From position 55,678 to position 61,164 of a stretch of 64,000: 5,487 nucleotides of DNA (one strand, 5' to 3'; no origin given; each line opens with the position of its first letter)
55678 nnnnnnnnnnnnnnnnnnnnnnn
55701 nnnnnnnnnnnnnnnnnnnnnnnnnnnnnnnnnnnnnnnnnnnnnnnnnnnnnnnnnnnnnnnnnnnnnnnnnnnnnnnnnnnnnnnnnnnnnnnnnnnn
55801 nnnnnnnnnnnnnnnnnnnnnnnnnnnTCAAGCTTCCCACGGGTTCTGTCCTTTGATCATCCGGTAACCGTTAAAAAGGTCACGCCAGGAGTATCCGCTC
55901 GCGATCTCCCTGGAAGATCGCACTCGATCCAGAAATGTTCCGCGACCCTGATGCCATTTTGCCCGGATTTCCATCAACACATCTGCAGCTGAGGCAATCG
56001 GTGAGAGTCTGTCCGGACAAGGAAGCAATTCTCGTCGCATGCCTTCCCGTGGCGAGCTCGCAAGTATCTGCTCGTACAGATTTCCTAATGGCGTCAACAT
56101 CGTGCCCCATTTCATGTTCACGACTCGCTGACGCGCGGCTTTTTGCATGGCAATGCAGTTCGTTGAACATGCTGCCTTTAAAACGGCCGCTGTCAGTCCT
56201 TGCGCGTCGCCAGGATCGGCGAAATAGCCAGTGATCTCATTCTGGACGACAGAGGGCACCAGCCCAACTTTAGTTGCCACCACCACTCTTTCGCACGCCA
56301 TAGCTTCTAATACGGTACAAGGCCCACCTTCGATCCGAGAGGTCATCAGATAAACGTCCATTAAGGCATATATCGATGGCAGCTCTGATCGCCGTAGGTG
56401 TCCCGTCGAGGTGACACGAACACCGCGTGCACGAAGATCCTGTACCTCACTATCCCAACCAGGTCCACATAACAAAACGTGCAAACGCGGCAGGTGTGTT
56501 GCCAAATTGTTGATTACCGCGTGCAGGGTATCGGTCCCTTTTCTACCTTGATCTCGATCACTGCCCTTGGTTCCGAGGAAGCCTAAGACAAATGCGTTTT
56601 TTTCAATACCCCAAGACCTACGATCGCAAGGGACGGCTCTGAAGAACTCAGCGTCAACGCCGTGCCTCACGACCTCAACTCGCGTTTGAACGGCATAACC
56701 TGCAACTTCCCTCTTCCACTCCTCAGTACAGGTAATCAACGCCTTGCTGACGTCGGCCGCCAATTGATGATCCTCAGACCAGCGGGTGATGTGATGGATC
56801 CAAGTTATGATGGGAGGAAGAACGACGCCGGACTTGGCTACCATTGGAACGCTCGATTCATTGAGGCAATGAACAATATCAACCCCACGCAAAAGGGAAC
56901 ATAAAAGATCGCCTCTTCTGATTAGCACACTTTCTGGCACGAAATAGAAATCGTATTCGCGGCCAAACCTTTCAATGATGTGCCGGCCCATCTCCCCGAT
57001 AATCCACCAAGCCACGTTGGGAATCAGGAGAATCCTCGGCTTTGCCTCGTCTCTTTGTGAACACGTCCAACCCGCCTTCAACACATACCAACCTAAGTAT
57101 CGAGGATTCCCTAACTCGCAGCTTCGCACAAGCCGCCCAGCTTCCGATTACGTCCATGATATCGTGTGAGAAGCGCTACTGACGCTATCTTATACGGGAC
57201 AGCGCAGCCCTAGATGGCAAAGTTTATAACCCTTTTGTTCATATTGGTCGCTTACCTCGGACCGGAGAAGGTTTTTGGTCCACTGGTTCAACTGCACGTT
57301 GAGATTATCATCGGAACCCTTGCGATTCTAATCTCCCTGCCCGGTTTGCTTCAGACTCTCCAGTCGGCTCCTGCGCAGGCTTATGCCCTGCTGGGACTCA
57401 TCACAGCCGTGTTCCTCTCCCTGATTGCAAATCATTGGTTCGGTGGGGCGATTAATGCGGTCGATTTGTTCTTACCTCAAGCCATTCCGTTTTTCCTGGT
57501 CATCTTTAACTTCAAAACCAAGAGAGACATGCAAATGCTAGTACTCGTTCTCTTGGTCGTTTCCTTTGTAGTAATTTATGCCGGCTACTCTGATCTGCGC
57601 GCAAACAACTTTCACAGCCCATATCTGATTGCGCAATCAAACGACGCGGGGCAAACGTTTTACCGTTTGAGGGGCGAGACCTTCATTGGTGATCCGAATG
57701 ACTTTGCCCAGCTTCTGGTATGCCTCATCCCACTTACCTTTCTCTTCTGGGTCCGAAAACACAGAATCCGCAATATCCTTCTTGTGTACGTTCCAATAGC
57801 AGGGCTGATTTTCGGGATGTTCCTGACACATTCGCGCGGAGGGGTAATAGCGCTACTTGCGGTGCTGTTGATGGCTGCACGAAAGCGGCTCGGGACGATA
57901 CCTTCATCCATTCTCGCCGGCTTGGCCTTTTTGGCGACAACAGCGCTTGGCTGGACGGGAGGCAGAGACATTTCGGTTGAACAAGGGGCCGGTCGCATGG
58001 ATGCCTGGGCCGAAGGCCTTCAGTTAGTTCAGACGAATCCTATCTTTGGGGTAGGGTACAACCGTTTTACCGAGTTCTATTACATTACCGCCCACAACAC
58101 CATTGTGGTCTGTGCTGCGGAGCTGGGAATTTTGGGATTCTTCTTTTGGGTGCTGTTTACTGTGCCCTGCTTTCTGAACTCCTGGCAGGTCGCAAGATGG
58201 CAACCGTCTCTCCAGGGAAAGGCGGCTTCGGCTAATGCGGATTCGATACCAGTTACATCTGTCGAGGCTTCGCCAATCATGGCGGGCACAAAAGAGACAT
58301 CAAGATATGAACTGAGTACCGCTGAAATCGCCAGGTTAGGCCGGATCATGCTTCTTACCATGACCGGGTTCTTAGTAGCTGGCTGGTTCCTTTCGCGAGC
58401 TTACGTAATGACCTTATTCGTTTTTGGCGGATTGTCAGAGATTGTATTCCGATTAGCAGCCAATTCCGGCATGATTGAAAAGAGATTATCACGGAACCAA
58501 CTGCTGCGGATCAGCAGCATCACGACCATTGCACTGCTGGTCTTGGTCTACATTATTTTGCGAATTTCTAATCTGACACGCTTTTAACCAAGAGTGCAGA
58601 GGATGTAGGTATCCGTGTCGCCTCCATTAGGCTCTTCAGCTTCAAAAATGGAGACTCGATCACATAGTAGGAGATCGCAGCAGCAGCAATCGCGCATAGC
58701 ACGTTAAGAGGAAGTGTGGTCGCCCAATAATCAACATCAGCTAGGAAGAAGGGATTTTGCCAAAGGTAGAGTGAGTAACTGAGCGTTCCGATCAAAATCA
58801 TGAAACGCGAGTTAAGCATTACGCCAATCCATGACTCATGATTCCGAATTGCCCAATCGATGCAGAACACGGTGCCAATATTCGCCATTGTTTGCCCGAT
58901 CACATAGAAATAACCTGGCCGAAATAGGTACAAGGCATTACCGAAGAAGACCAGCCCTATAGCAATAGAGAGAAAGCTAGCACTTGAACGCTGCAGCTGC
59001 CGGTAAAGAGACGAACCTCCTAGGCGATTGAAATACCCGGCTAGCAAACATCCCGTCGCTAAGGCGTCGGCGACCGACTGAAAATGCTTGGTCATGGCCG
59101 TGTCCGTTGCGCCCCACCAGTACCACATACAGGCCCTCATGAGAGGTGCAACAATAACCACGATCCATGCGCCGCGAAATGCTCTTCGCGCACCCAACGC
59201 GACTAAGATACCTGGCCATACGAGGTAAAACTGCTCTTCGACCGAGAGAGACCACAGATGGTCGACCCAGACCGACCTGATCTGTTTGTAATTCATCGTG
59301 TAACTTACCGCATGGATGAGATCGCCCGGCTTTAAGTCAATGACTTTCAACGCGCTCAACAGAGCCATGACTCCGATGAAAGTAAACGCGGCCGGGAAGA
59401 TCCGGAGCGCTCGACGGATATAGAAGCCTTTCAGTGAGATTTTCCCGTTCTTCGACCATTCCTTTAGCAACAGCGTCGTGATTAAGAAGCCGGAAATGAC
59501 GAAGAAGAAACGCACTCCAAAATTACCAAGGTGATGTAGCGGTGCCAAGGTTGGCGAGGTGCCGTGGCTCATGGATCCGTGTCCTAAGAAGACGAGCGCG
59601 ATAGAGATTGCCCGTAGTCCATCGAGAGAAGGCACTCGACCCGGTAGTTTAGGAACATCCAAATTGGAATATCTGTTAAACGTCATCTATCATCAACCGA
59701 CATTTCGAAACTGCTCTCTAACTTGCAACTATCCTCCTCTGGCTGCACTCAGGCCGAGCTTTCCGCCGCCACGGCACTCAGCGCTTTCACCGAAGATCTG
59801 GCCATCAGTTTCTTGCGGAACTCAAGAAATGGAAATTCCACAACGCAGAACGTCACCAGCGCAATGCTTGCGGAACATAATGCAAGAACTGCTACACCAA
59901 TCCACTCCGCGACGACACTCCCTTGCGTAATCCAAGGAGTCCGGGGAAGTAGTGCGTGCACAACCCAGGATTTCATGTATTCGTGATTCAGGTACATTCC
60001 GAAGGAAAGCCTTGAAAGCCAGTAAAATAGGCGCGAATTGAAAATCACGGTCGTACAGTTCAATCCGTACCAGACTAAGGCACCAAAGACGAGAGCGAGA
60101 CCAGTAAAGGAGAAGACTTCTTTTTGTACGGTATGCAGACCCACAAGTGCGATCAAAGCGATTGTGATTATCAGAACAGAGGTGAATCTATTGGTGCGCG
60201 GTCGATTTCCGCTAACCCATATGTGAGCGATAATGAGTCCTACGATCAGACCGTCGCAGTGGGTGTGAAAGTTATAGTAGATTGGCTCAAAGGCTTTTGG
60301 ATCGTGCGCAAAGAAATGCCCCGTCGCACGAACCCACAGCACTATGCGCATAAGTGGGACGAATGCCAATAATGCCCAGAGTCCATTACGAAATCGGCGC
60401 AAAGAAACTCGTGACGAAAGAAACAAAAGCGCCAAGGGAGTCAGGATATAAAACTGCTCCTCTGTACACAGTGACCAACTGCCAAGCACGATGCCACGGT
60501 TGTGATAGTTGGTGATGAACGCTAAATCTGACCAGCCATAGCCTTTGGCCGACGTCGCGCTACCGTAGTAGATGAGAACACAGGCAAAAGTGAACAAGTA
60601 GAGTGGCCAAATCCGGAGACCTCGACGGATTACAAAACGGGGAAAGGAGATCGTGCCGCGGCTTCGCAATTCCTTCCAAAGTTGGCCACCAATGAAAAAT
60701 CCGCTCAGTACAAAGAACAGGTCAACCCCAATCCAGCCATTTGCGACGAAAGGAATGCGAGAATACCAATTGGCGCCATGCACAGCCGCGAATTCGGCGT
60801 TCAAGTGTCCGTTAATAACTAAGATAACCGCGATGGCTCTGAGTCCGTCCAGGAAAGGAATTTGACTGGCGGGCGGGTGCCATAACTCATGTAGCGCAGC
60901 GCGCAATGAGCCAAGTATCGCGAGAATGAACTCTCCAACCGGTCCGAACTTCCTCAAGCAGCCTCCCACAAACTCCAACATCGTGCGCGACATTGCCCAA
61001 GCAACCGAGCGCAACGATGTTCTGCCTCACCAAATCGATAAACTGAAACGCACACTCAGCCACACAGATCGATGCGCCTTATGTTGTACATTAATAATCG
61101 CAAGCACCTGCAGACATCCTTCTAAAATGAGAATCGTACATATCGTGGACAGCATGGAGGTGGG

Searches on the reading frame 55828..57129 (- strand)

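Call 58: search_protein_families(library=pfam, proteins=[window:55828-57129:-], max_evalue=0.001)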
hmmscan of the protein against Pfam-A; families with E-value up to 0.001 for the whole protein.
window:55828-57129:- (433 aa): 3 families
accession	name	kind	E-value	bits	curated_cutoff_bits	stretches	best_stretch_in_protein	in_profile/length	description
PF13692.12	Glyco_trans_1_4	-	4.1e-22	79.4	27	1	195-319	13-139/142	Glycosyl transferases group 1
PF00534.26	Glycos_transf_1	-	2.1e-19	70.2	26.4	1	192-319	23-155/172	Glycosyl transferases group 1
PF13524.12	Glyco_trans_1_2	-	2.2e-05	24.9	25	1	208-336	8-129/144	Glycosyl transferase-like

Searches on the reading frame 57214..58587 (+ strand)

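Call 59: search_protein_families(library=pfam, proteins=[window:57214-58587:+], max_evalue=0.01)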
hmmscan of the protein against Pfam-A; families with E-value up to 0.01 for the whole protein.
window:57214-58587:+ (457 aa): 1 family
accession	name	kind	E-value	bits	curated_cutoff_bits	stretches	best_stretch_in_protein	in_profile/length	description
PF04932.20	Wzy_C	-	3.5e-11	43.5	31.7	1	197-313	5-149/149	O-Antigen ligase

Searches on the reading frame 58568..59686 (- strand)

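Call 59: search_protein_families(library=pfam, proteins=[window:58568-59686:-], max_evalue=0.01)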
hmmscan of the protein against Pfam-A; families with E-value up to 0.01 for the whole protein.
window:58568-59686:- (372 aa): 1 family
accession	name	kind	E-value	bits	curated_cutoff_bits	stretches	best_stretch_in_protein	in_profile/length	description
PF01757.29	Acyl_transf_3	-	2.5e-26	93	31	1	19-338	2-320/326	Acyltransferase domain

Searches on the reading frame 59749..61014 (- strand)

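Call 59: search_protein_families(library=pfam, proteins=[window:59749-61014:-], max_evalue=0.01)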
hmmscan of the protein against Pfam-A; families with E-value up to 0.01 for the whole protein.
window:59749-61014:- (421 aa): 1 family
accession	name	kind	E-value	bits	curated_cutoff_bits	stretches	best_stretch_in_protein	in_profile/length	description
PF01757.29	Acyl_transf_3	-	4.7e-21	75.6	31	1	53-382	2-321/326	Acyltransferase domain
